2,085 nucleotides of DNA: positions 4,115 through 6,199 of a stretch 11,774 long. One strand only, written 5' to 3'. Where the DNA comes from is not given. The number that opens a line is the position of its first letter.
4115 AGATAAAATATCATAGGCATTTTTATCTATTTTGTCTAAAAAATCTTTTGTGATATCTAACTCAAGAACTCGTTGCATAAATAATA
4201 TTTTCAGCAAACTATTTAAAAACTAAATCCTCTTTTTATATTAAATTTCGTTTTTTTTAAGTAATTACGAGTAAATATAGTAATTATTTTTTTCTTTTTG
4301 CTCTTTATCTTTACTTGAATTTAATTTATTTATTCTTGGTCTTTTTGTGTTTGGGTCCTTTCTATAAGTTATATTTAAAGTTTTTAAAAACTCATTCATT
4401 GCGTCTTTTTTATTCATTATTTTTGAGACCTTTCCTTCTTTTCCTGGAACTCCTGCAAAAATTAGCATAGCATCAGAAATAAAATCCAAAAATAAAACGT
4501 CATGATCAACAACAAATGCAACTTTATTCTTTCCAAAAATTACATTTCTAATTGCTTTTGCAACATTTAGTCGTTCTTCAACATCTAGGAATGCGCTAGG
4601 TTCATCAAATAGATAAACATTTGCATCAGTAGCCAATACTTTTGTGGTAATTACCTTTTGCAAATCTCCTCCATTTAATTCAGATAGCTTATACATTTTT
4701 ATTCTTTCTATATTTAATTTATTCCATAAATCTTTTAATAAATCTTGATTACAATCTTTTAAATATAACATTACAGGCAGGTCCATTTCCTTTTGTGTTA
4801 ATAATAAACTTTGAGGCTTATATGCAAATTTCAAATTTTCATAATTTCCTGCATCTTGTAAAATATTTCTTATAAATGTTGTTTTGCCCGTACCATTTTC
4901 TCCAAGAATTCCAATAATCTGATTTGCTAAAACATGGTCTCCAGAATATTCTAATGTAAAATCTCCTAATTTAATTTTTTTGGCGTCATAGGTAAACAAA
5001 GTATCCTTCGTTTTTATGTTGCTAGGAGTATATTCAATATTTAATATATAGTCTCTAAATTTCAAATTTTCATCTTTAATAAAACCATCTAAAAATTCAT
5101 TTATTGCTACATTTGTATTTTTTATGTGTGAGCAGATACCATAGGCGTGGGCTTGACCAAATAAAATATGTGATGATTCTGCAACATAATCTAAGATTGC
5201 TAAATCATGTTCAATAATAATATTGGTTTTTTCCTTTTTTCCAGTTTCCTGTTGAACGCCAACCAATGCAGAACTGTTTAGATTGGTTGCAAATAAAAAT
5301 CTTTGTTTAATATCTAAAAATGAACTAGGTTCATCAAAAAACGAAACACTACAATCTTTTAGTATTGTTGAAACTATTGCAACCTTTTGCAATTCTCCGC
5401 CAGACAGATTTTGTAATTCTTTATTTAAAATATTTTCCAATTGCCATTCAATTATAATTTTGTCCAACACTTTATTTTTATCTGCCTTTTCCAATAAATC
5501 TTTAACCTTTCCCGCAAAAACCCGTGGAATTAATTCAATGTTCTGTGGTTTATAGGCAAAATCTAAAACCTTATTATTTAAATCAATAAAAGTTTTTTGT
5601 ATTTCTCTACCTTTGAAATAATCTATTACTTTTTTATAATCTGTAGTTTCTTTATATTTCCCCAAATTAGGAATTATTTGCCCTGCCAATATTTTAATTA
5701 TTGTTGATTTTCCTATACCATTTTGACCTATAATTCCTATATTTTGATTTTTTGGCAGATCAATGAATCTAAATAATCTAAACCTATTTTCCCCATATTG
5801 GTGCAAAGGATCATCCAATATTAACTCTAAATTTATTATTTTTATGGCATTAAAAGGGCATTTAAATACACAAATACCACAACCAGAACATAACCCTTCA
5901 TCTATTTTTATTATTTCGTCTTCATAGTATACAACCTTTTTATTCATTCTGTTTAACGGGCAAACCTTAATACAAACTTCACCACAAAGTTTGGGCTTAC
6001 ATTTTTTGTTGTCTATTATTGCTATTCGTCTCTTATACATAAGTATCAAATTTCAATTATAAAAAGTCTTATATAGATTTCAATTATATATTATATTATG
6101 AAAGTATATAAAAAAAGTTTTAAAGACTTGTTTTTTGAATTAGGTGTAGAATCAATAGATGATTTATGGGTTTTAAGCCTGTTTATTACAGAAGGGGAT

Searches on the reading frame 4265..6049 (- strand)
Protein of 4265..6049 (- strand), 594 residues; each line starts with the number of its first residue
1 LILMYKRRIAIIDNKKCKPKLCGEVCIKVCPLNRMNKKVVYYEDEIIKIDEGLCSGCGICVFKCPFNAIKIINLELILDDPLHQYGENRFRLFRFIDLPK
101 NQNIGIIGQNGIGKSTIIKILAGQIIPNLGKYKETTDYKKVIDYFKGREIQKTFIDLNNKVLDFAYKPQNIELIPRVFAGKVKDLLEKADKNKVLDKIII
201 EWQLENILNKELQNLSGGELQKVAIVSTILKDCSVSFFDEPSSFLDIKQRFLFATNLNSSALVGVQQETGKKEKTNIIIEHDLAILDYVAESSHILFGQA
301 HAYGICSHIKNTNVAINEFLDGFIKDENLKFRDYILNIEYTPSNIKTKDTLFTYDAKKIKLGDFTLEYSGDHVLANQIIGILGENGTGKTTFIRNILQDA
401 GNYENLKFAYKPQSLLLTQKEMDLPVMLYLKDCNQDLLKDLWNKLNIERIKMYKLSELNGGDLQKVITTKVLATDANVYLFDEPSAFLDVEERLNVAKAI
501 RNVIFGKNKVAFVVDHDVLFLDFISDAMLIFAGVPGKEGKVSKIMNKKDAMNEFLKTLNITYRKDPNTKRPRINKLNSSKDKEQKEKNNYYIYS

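Call 5: search_protein_families(library=pfam, proteins=[window:4265-6049:-])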
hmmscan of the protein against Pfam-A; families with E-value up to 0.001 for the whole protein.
window:4265-6049:- (594 aa): 24 families
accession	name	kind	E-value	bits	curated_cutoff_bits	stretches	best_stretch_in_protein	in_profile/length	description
PF00005.33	ABC_tran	-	4.4e-29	102.3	25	2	97-242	7-136/137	ABC transporter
PF13304.12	AAA_21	-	7.8e-08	33.2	27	0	105-129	3-33/304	AAA domain, putative AbiEii toxin, Type IV TA system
PF00037.32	Fer4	-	1.2e-07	31.7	21.1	1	47-70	1-24/24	4Fe-4S binding domain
PF13401.12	AAA_22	-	1.3e-06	29.2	27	0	377-505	6-111/130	AAA domain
PF04068.21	Fer4_RLI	-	2.1e-06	27.8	23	1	8-38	2-35/35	Possible Fer4-like domain in RNase L inhibitor, RLI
PF12837.12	Fer4_6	-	4.1e-06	26.9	25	1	46-69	1-24/24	4Fe-4S binding domain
PF01926.29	MMR_HSR1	-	6.3e-06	26.7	21.9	0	104-156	2-52/113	50S ribosome-binding GTPase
PF20720.3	nSTAND3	-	6.3e-06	26.4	27.2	0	99-154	15-70/155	Novel STAND NTPase 3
PF02463.25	SMC_N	-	7.8e-06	25.9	40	0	101-260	24-186/220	RecF/RecN/SMC N terminal domain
PF13555.12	AAA_29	-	2.8e-05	24.2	27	0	96-118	17-39/61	P-loop containing region of AAA domain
PF13237.11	Fer4_10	-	4.8e-05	23.7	25.5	0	11-65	3-53/53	4Fe-4S dicluster domain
PF03193.22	RsgA_GTPase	-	4.8e-05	23.7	30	0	101-134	106-139/174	RsgA GTPase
PF12838.12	Fer4_7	-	7.8e-05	23.5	27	1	22-68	5-52/52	4Fe-4S dicluster domain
PF00931.28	NB-ARC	-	0.00011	22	23.5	0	377-404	19-50/248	NB-ARC domain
PF25160.1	LdpA_Fe-S-bd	-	0.00015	21.9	27.6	1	19-72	2-46/49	LdpA Fe-S cluster-binding domain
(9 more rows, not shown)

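Call 7: find_encoding_contigs(protein=window:4265-6049:-, flank=10000, max_places=6)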
Protein window:4265-6049:- (594 aa): no gene with exactly this product is on record in the collection.

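Call 11: find_related_loci(query=window:4265-6049:-, collection=genome_contigs, flank=10000)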
Query window:4265-6049:- (594 aa) in genome_contigs; peptide patterns used: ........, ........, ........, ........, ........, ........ (x = any residue, [..] = any of these).
87 stretches matched a pattern; 2 encode a relative of the query (tblastn E <= 1e-3); 2 distinct loci.
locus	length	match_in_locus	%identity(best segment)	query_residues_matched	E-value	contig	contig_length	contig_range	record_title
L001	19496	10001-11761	43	6-591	4e-154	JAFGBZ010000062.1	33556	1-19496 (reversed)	MAG: Candidatus Iainarchaeum archaeon isolate Zod_Metabat.1066 k87_9518069, whole genome shotgun sequence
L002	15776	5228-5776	29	96-526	2e-6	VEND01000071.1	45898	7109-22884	MAG: Bacillota bacterium isolate MES16 c_000000000405, whole genome shotgun sequence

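Call 12: find_homologous_proteins(query=window:4265-6049:-, max_evalue=1e-50)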
Query window:4265-6049:- (594 aa): 7995 proteins with E <= 1e-50 among 8000 candidates; the best 120 are listed.
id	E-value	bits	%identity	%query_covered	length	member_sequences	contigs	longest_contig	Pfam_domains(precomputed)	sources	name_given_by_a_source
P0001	0.0e+0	1319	100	99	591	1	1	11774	PF01926.30,PF04068.21,PF12837.13,PF00005.34,PF00037.33,PF13401.13,PF02463.26,PF13304.13,PF20720.4,PF00931.29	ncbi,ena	-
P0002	0.0e+0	1150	87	99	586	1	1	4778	PF04068.21,PF12837.13,PF00005.34,PF00037.33,PF12838.13,PF13401.13,PF02463.26,PF13304.13,PF20720.4,PF00931.29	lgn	-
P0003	0.0e+0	1034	79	99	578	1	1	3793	PF19263.6,PF04068.21,PF12837.13,PF00005.34,PF00037.33,PF13555.13,PF12838.13,PF02463.26,PF13304.13,PF00931.29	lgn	-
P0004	0.0e+0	1033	79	99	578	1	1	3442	PF19263.6,PF04068.21,PF12837.13,PF00005.34,PF00037.33,PF13555.13,PF12838.13,PF02463.26,PF13304.13,PF00931.29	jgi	-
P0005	0.0e+0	1033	79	99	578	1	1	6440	PF19263.6,PF04068.21,PF12837.13,PF00005.34,PF00037.33,PF13555.13,PF12838.13,PF02463.26,PF13304.13,PF00931.29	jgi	-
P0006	0.0e+0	1030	80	99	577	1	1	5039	PF01926.30,PF04068.21,PF12837.13,PF13555.13,PF12838.13,PF13401.13,PF13304.13,PF00005.34,PF00037.33,PF25160.2,PF02463.26,PF20720.4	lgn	-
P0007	0.0e+0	1030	79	99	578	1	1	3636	PF04068.21,PF12837.13,PF00005.34,PF00037.33,PF13555.13,PF12838.13,PF13401.13,PF02463.26,PF13304.13,PF00931.29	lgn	-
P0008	0.0e+0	1025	78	99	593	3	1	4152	PF04068.21,PF12837.13,PF00005.34,PF00037.33,PF13555.13,PF13401.13,PF02463.26,PF13237.12,PF13304.13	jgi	-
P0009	0.0e+0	1017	78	99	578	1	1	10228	PF04068.21,PF12837.13,PF00005.34,PF00037.33,PF12838.13,PF13401.13,PF03193.23,PF02463.26,PF13304.13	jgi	jgi:ATP-binding cassette subfamily E protein 1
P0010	0.0e+0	1013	78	99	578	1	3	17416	PF19263.6,PF04068.21,PF12837.13,PF00005.34,PF00037.33,PF03193.23,PF02463.26,PF13304.13,PF00931.29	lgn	-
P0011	5.8e-288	974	75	99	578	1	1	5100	PF04068.21,PF12837.13,PF00005.34,PF00037.33,PF13555.13,PF13401.13,PF02463.26,PF13237.12,PF13304.13,PF20720.4,PF24389.2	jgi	-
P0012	3.3e-285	965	75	99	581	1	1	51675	PF04068.21,PF12837.13,PF00005.34,PF00037.33,PF13555.13,PF13401.13,PF03193.23,PF02463.26,PF13304.13,PF00931.29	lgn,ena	-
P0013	1.7e-283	959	78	94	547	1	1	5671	PF19263.6,PF00005.34,PF00037.33,PF13555.13,PF13401.13,PF02463.26,PF13304.13,PF00931.29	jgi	-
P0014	6.7e-277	938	73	99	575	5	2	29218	PF04068.21,PF12837.13,PF00005.34,PF00037.33,PF12838.13,PF13401.13,PF25160.2,PF02463.26,PF13237.12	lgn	-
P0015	8.3e-265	898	70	99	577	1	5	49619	PF04068.21,PF00005.34,PF00037.33,PF13555.13,PF13401.13,PF13304.13,PF20720.4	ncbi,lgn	-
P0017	6.8e-243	825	63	99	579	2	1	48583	PF13173.13,PF04068.21,PF13245.13,PF00004.36,PF13401.13,PF03215.22,PF13304.13,PF00005.34,PF00037.33,PF00910.29,PF02463.26,PF13237.12,PF20720.4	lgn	-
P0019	7.1e-208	710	56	99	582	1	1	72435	PF04068.21,PF00005.34,PF00037.33,PF13304.13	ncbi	-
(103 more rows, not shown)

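Call 13: find_encoding_contigs(protein=P0002, flank=10000, max_places=3)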
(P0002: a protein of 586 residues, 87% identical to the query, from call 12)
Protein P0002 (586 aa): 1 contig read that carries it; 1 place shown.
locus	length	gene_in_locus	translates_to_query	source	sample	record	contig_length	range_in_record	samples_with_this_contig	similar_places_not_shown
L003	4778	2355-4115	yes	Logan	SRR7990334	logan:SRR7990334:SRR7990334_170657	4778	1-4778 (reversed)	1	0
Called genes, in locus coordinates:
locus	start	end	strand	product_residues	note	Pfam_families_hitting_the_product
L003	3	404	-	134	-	?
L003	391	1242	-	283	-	PF00588:SpoU_methylase (weak)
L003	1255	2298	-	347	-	PF26356:Pelota_N, PF03464:eRF1_2, PF03465:eRF1_3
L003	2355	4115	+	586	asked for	PF04068:Fer4_RLI (weak), PF12837:Fer4_6 (faint), PF12838:Fer4_7 (faint), PF00037:Fer4, PF00005:ABC_tran, PF00931:NB-ARC (faint), PF02463:SMC_N (faint), PF00005:ABC_tran, +3 more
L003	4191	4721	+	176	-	PF02002:TFIIE_alpha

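Call 14: find_encoding_contigs(protein=P0010, flank=10000, max_places=3)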
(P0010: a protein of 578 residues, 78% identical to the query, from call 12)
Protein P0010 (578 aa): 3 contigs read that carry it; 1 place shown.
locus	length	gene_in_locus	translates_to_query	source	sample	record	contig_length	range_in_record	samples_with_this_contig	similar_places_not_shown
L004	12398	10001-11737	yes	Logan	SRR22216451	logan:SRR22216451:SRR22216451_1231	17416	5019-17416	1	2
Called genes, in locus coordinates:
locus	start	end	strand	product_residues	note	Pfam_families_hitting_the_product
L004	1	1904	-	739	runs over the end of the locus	PF01751:Toprim, PF01131:Topoisom_bac, PF01396:Zn_ribbon_Top1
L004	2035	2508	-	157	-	PF01978:TrmB (faint), PF13404:HTH_AsnC-type (weak), PF13412:HTH_24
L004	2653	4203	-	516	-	PF04055:Radical_SAM, PF16199:Radical_SAM_C, PF00583:Acetyltransf_1 (weak), PF13673:Acetyltransf_10 (faint)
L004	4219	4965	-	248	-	-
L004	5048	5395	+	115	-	-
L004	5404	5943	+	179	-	-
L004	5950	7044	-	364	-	PF01368:DHH, PF02272:DHHA1 (weak)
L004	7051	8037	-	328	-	PF01966:HD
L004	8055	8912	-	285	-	PF00588:SpoU_methylase (weak)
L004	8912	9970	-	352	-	PF26356:Pelota_N, PF03464:eRF1_2, PF03465:eRF1_3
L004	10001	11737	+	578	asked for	PF04068:Fer4_RLI (weak), PF12837:Fer4_6 (faint), PF00037:Fer4 (weak), PF00931:NB-ARC (faint), PF02463:SMC_N (weak), PF03193:RsgA_GTPase (faint), PF00005:ABC_tran, PF00005:ABC_tran, +2 more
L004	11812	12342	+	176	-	PF02002:TFIIE_alpha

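Call 15: find_encoding_contigs(protein=P0012, flank=10000, max_places=3)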
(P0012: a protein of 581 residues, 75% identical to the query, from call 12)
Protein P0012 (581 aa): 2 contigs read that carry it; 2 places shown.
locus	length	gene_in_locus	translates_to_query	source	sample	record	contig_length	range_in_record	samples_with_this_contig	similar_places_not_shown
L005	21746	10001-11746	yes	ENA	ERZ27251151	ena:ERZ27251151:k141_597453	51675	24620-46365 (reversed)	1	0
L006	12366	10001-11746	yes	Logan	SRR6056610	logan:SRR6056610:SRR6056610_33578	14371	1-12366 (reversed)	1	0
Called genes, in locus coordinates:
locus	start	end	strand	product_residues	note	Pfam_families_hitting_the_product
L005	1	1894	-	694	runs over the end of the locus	PF01751:Toprim, PF01131:Topoisom_bac, PF01396:Zn_ribbon_Top1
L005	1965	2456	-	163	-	PF13404:HTH_AsnC-type (weak), PF13412:HTH_24 (weak)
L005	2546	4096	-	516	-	PF23613:ELP3_N (weak), PF04055:Radical_SAM, PF16199:Radical_SAM_C, PF00583:Acetyltransf_1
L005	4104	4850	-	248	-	-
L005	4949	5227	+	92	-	PF00708:Acylphosphatase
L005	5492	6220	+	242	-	PF13646:HEAT_2 (faint), PF03130:HEAT_PBS (faint), PF02985:HEAT (faint)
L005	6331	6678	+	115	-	-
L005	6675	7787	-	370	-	PF01368:DHH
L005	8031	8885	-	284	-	PF00588:SpoU_methylase (weak)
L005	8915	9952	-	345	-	PF26356:Pelota_N, PF03464:eRF1_2, PF03465:eRF1_3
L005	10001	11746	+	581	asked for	PF04068:Fer4_RLI (weak), PF00037:Fer4, PF12837:Fer4_6 (weak), PF00931:NB-ARC (faint), PF02463:SMC_N (weak), PF03193:RsgA_GTPase (faint), PF00005:ABC_tran, PF00005:ABC_tran, +3 more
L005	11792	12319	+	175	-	PF02002:TFIIE_alpha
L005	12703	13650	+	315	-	PF01207:Dus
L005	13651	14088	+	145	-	-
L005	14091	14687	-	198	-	-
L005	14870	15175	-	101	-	PF05239:PRC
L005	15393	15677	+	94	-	PF05239:PRC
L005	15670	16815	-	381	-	-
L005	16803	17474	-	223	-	PF00702:Hydrolase, PF13419:HAD_2, PF13242:Hydrolase_like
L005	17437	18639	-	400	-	PF03463:eRF1_1, PF18854:baeRF_family10, PF03464:eRF1_2, PF03465:eRF1_3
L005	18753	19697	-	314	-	PF01866:Diphthamide_syn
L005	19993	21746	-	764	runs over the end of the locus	PF01326:PPDK_N, PF00391:PEP-utilizers, PF02896:PEP-utilizers_C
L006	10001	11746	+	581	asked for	PF04068:Fer4_RLI (weak), PF00037:Fer4, PF12837:Fer4_6 (weak), PF00931:NB-ARC (faint), PF02463:SMC_N (weak), PF03193:RsgA_GTPase (faint), PF00005:ABC_tran, PF00005:ABC_tran, +3 more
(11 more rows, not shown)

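Call 16: find_encoding_contigs(protein=P0015, flank=10000, max_places=3)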
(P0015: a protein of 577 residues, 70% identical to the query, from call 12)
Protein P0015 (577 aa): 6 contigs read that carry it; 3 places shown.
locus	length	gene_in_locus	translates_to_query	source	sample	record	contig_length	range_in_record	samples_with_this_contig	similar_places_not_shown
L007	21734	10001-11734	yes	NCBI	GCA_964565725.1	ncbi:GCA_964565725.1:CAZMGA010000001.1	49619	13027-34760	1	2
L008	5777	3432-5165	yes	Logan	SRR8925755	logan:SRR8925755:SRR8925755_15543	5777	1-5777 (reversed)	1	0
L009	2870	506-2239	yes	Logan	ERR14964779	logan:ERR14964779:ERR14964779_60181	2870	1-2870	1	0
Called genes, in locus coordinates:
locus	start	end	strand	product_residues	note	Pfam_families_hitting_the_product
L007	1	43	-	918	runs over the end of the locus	-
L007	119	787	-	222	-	-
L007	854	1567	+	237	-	-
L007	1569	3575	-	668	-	PF01751:Toprim, PF01131:Topoisom_bac, PF01396:Zn_ribbon_Top1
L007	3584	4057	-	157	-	PF01978:TrmB (weak), PF13404:HTH_AsnC-type, PF13412:HTH_24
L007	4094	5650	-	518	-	PF04055:Radical_SAM, PF16199:Radical_SAM_C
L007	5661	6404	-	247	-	-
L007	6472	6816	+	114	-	-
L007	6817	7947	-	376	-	PF01368:DHH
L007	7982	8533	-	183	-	-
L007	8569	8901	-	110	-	-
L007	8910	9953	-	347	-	PF26356:Pelota_N, PF03464:eRF1_2, PF03465:eRF1_3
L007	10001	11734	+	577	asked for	PF04068:Fer4_RLI (weak), PF00037:Fer4 (weak), PF13555:AAA_29 (faint), PF00005:ABC_tran, PF13304:AAA_21 (faint), PF13401:AAA_22 (faint), PF20720:nSTAND3 (faint), PF00005:ABC_tran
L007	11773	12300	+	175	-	PF02002:TFIIE_alpha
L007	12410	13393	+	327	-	PF00535:Glycos_transf_2, PF13641:Glyco_tranf_2_3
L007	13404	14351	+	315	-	PF01207:Dus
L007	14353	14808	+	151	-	-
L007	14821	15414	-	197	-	-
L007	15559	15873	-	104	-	PF05239:PRC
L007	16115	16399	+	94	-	PF05239:PRC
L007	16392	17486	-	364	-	PF05833:NFACT_N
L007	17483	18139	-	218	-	PF00702:Hydrolase, PF13419:HAD_2, PF13242:Hydrolase_like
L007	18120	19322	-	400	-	PF03463:eRF1_1, PF18854:baeRF_family10 (weak), PF03464:eRF1_2, PF03465:eRF1_3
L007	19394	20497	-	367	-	PF04055:Radical_SAM, PF13353:Fer4_12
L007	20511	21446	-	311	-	PF01866:Diphthamide_syn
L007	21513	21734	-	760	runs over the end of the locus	PF01326:PPDK_N, PF00391:PEP-utilizers, PF02896:PEP-utilizers_C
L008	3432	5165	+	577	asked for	PF04068:Fer4_RLI (weak), PF00037:Fer4 (weak), PF13555:AAA_29 (faint), PF00005:ABC_tran, PF13304:AAA_21 (faint), PF13401:AAA_22 (faint), PF20720:nSTAND3 (faint), PF00005:ABC_tran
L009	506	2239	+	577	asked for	PF04068:Fer4_RLI (weak), PF00037:Fer4 (weak), PF13555:AAA_29 (faint), PF00005:ABC_tran, PF13304:AAA_21 (faint), PF13401:AAA_22 (faint), PF20720:nSTAND3 (faint), PF00005:ABC_tran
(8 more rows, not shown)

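Call 20: find_encoding_contigs(protein=P0014, flank=10000, max_places=2)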
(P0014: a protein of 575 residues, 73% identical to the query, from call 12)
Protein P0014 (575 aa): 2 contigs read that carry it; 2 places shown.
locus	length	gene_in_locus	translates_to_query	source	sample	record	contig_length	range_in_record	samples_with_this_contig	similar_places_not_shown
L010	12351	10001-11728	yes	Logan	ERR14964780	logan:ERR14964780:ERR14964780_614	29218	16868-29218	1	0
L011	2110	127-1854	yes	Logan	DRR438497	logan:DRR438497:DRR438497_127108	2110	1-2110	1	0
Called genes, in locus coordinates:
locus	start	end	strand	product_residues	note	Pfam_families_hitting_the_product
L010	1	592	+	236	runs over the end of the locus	-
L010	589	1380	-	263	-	-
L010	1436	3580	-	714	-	PF01751:Toprim, PF01131:Topoisom_bac, PF01396:Zn_ribbon_Top1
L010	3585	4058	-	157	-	PF01978:TrmB (weak), PF13404:HTH_AsnC-type, PF13412:HTH_24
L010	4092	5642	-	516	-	PF23613:ELP3_N, PF04055:Radical_SAM, PF16199:Radical_SAM_C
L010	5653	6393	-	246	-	-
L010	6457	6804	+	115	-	-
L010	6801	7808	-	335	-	PF01966:HD (weak)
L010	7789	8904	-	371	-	PF02272:DHHA1 (faint), PF01368:DHH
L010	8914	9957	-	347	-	PF26356:Pelota_N, PF03464:eRF1_2, PF03465:eRF1_3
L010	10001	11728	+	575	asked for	PF04068:Fer4_RLI (weak), PF12838:Fer4_7 (weak), PF13237:Fer4_10 (weak), PF25160:LdpA_Fe-S-bd (weak), PF00037:Fer4, PF12837:Fer4_6 (weak), PF00005:ABC_tran, PF00005:ABC_tran, +2 more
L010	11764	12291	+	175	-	PF02002:TFIIE_alpha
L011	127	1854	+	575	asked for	PF04068:Fer4_RLI (weak), PF12838:Fer4_7 (weak), PF13237:Fer4_10 (weak), PF25160:LdpA_Fe-S-bd (weak), PF00037:Fer4, PF12837:Fer4_6 (weak), PF00005:ABC_tran, PF00005:ABC_tran, +2 more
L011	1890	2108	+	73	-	?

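Call 21: find_encoding_contigs(protein=P0017, flank=10000, max_places=2)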
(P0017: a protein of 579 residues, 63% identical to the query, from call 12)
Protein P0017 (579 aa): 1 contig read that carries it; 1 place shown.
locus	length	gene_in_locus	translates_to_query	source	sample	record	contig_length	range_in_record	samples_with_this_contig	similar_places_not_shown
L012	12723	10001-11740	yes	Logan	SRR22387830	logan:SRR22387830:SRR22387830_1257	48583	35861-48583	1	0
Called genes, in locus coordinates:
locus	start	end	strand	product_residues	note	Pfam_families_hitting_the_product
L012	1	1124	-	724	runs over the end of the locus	PF01751:Toprim, PF01131:Topoisom_bac, PF01396:Zn_ribbon_Top1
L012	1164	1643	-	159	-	PF13404:HTH_AsnC-type, PF13412:HTH_24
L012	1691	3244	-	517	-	PF04055:Radical_SAM, PF00583:Acetyltransf_1 (faint), PF16199:Radical_SAM_C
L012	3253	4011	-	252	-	-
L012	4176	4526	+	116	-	-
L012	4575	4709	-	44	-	-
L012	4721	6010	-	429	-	PF04055:Radical_SAM, PF13353:Fer4_12 (weak), PF13186:SPASM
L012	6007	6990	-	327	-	PF13353:Fer4_12, PF04055:Radical_SAM, PF13186:SPASM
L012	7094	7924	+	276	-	-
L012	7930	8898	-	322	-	PF01966:HD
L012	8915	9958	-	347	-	PF26356:Pelota_N, PF03464:eRF1_2 (weak), PF03465:eRF1_3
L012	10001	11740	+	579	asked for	PF04068:Fer4_RLI (faint), PF13237:Fer4_10 (faint), PF00037:Fer4 (weak), PF02463:SMC_N (faint), PF03215:Rad17 (faint), PF00004:AAA (faint), PF00005:ABC_tran, PF00005:ABC_tran, +6 more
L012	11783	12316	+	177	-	PF02002:TFIIE_alpha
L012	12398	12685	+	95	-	-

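Call 22: find_encoding_contigs(protein=P0019, flank=10000, max_places=2)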
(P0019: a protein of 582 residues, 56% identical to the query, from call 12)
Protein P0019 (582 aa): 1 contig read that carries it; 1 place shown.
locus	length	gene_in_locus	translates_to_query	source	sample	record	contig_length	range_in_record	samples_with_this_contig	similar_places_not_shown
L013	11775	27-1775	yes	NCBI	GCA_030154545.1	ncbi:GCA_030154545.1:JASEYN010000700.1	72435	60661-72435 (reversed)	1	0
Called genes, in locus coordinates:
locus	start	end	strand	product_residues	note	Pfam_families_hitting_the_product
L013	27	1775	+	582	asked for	PF04068:Fer4_RLI (weak), PF00037:Fer4 (faint), PF00005:ABC_tran, PF13304:AAA_21 (faint), PF00005:ABC_tran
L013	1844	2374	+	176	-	PF02002:TFIIE_alpha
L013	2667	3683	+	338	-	PF01207:Dus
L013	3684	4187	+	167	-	-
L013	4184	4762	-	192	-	-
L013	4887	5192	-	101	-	PF05239:PRC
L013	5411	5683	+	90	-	PF05239:PRC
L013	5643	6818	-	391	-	PF05833:NFACT_N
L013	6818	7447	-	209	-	PF00702:Hydrolase, PF13419:HAD_2, PF13242:Hydrolase_like (weak)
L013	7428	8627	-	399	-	PF03463:eRF1_1, PF18854:baeRF_family10 (weak), PF03464:eRF1_2, PF03465:eRF1_3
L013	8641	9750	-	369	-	PF04055:Radical_SAM, PF13353:Fer4_12 (weak)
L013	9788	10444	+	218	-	PF00696:AA_kinase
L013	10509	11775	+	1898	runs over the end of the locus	-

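Call 29: search_protein_families(library=pfam, proteins=[L005:13651-14088:+, L007:14353-14808:+, L013:3684-4187:+, L007:14821-15414:-], max_evalue=1)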
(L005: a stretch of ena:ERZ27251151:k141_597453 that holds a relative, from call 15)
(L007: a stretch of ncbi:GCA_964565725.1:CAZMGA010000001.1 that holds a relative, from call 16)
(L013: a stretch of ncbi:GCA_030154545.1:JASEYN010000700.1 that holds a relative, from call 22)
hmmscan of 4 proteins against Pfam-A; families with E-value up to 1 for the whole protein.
L005:13651-14088:+ (145 aa): 2 families
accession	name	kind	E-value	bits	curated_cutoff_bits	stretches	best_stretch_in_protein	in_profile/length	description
PF16202.10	BLM_N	-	0.032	13.8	27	1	30-97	99-171/370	N-terminal region of Bloom syndrome protein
PF18451.7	CdiA_C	-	0.055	14.1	26.6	1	55-98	23-65/81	Contact-dependent growth inhibition CdiA C-terminal domain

L007:14353-14808:+ (151 aa): 2 families
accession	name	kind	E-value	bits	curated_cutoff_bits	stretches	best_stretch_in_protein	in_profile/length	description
PF03551.20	PadR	-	0.058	13.8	27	1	89-133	15-60/75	Transcriptional regulator PadR-like family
PF10826.14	DUF2551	-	0.081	13.6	23.4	1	61-124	3-66/83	Protein of unknown function (DUF2551)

L013:3684-4187:+ (167 aa): 0 families

L007:14821-15414:- (197 aa): 1 family
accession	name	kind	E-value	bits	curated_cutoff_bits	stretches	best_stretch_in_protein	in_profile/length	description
PF24395.1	OLD-like_TOPRIM_1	-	0.14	12.4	27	1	108-189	42-122/162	OLD-like TOPRIM 1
